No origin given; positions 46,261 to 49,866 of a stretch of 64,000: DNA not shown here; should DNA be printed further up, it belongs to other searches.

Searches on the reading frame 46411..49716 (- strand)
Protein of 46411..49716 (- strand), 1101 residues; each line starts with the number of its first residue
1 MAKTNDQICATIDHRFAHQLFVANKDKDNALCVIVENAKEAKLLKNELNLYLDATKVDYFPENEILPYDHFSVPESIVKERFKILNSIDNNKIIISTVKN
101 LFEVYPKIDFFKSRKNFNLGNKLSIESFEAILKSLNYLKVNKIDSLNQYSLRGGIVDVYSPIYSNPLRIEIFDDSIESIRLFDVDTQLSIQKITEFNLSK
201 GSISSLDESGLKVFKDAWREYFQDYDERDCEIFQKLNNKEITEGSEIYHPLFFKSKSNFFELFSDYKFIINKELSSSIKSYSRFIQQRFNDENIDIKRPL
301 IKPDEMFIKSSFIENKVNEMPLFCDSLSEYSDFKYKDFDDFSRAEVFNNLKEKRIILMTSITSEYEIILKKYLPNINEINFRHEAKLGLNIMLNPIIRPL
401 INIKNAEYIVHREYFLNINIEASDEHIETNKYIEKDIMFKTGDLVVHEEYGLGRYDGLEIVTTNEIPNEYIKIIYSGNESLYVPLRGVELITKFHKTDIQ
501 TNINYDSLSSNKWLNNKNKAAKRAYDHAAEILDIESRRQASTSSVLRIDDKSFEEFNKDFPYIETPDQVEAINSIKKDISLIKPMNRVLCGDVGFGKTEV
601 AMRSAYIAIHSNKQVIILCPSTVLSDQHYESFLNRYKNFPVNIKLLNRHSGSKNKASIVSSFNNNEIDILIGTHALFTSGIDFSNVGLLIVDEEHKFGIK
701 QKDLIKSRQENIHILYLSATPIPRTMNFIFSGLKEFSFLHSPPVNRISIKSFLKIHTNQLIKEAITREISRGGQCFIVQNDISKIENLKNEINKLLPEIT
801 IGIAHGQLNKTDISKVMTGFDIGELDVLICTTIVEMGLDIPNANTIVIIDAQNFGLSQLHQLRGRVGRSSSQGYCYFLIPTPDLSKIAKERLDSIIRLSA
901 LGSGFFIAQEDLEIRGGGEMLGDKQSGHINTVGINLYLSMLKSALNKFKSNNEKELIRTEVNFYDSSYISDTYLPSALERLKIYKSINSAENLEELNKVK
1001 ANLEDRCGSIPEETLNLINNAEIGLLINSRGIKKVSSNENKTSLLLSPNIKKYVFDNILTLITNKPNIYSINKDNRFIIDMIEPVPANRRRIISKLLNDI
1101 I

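Call 91: search_protein_families(library=pfam, proteins=[window:46411-49716:-], max_evalue=0.00001)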
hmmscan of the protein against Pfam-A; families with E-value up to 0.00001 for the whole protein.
window:46411-49716:- (1101 aa): 6 families
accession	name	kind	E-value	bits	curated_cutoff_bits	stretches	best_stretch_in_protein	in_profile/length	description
PF00271.37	Helicase_C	-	5.7e-27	94.6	23.5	2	762-869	7-109/110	Helicase conserved C-terminal domain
PF00270.35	DEAD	-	4.7e-23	82.2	26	1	565-725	1-163/167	DEAD/DEAH box helicase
PF03461.20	TRCF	-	5.5e-18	65.5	25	1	967-1049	5-87/95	TRCF domain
PF17757.6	UvrB_inter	-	3.3e-15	56.4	22.9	1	117-198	3-85/91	UvrB interaction domain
PF02559.22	CarD_TRCF_RID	-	5.1e-14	52.5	23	1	439-493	1-55/57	CarD-like/TRCF RID domain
PF04851.21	ResIII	-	1.7e-11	44.7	22.5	1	566-721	6-162/164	Type III restriction enzyme, res subunit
